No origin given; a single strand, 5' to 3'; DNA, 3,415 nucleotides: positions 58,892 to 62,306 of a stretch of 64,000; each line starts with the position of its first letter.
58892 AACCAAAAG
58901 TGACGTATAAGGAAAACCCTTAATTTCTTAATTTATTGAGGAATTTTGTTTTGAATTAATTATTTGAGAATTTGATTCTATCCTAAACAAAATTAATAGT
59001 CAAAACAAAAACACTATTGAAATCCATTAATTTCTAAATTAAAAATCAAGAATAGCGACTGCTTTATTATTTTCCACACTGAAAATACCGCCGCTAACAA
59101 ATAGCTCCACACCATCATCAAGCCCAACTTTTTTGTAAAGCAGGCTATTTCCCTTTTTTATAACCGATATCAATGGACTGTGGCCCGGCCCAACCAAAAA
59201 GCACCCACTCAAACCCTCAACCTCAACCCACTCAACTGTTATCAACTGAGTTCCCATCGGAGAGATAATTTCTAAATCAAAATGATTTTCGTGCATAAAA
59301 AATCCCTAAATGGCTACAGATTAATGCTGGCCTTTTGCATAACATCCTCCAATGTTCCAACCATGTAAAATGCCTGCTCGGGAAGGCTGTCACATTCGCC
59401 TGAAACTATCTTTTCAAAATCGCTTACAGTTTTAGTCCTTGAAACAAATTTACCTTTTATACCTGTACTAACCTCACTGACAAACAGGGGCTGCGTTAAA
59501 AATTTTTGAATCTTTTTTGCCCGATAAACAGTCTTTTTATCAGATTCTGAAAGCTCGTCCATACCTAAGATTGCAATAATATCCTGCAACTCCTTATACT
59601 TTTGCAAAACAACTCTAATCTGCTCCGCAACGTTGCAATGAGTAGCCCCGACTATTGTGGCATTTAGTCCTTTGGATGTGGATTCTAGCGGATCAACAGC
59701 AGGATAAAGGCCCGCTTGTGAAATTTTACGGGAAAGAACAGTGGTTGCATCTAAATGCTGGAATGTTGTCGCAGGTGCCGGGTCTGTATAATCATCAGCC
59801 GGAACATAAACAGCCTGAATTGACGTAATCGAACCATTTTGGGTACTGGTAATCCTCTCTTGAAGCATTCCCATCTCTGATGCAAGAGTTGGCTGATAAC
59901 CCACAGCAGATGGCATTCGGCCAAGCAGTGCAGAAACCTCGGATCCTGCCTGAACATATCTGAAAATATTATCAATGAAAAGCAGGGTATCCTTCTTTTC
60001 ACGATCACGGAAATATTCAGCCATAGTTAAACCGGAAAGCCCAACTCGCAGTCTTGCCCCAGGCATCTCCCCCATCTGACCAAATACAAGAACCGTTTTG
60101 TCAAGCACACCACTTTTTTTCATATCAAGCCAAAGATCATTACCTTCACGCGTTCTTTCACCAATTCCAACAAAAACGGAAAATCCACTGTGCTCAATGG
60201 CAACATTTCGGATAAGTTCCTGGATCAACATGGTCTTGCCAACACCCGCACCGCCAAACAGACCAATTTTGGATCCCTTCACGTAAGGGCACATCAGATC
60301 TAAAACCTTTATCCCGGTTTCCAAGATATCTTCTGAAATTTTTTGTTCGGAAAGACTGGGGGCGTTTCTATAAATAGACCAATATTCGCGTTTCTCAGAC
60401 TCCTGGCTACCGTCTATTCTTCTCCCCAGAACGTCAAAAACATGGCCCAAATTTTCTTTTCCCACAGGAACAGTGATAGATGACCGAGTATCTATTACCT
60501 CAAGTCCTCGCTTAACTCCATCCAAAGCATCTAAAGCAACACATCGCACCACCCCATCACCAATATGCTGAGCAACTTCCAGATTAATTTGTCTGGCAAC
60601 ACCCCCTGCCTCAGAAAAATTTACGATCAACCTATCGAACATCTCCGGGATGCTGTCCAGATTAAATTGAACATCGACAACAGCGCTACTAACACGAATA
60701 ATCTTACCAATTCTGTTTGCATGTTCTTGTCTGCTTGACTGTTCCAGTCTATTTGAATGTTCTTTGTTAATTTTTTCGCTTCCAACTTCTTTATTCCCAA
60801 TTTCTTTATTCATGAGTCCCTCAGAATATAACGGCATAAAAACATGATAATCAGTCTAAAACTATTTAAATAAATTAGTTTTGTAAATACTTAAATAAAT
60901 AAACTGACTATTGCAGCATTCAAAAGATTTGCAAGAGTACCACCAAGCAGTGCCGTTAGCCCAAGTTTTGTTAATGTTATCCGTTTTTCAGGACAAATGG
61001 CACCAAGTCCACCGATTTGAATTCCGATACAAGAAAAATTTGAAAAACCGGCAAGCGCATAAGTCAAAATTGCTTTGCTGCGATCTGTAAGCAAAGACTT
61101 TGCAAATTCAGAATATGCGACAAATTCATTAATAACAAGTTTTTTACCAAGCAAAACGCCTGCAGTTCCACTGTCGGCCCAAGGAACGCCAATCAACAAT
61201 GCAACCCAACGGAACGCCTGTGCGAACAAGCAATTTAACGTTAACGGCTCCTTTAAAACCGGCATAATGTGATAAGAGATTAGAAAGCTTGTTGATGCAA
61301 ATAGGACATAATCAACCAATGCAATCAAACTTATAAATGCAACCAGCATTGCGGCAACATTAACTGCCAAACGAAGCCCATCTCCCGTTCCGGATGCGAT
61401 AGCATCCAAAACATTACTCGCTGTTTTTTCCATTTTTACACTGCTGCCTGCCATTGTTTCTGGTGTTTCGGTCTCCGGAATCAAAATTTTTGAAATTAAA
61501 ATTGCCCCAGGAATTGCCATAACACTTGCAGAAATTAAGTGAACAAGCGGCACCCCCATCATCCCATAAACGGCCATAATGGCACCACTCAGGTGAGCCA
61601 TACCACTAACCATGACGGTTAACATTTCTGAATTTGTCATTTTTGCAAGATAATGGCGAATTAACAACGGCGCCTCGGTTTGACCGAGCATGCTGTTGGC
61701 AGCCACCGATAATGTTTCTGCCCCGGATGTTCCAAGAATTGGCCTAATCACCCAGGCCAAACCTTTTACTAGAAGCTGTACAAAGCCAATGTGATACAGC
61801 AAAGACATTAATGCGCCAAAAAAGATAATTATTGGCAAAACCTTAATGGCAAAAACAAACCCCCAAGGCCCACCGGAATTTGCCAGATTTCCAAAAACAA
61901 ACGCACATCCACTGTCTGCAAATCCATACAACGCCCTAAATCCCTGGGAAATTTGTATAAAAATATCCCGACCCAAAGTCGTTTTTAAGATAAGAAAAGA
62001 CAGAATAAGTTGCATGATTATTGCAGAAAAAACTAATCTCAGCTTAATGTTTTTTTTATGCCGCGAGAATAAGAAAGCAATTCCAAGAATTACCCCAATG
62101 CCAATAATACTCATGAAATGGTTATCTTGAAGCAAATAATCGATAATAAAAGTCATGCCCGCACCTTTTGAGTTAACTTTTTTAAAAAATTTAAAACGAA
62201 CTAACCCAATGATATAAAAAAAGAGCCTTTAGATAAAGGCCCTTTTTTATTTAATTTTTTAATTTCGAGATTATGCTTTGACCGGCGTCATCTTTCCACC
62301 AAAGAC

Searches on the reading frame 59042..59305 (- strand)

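Call 41: search_protein_families(library=pfam, proteins=[window:59042-59305:-], max_evalue=0.001)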
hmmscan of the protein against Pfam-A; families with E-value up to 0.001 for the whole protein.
window:59042-59305:- (88 aa): 1 family
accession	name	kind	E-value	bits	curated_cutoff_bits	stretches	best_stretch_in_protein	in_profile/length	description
PF02823.21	ATP-synt_DE_N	-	3.6e-09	36.9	27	1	9-82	1-73/80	ATP synthase, Delta/Epsilon chain, beta-sandwich domain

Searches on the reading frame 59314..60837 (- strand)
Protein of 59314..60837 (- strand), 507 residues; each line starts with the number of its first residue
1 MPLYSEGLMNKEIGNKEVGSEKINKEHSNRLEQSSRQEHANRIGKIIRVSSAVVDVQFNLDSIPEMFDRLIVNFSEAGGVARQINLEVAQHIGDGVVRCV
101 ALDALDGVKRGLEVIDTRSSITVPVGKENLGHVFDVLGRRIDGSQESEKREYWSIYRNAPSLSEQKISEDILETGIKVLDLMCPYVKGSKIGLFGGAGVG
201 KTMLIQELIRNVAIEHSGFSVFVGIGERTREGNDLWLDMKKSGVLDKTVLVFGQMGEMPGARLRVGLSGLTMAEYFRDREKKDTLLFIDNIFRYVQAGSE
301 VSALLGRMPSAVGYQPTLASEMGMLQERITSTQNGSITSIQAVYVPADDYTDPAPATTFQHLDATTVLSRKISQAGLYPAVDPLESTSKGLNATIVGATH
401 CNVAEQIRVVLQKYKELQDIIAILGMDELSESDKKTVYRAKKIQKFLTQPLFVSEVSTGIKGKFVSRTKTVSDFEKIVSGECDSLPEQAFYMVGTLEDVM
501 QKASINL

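Call 41: search_protein_families(library=pfam, proteins=[window:59314-60837:-], max_evalue=0.001)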
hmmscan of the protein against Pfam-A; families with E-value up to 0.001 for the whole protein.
window:59314-60837:- (507 aa): 4 families
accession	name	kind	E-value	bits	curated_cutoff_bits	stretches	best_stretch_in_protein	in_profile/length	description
PF00006.31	ATP-synt_ab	-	2e-72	243.7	29.5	1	175-388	1-213/213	ATP synthase alpha/beta family, nucleotide-binding domain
PF22919.1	ATP-synt_VA_C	-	1.6e-14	54.2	24.7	1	394-457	6-71/101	C-terminal domain of V and A type ATP synthase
PF02874.29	ATP-synt_ab_N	-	1.4e-10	42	20.9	1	46-117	1-68/69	ATP synthase alpha/beta family, beta-barrel domain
PF00004.35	AAA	-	0.00083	20.2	21.2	0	193-298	3-73/131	ATPase family associated with various cellular activities (AAA)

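Call 47: find_encoding_contigs(protein=window:59317-60837:-, flank=10000, max_places=6)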
Protein window:59317-60837:- (507 aa): no gene with exactly this product is on record in the collection.

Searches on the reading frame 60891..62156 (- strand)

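Call 30: search_protein_families(library=pfam, proteins=[window:60891-62156:-], max_evalue=0.01)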
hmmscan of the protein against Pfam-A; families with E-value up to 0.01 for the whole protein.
window:60891-62156:- (421 aa): 3 families
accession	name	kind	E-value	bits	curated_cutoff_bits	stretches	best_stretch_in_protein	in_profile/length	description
PF07662.18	Nucleos_tra2_C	-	1e-64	218.6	32.3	1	206-417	1-212/213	Na+ dependent nucleoside transporter C-terminus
PF01773.25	Nucleos_tra2_N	-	1.2e-22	80.6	27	1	18-91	1-74/74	Na+ dependent nucleoside transporter N-terminus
PF07670.19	Gate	-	3.2e-16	60.1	29.6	1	103-201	1-101/104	Nucleoside recognition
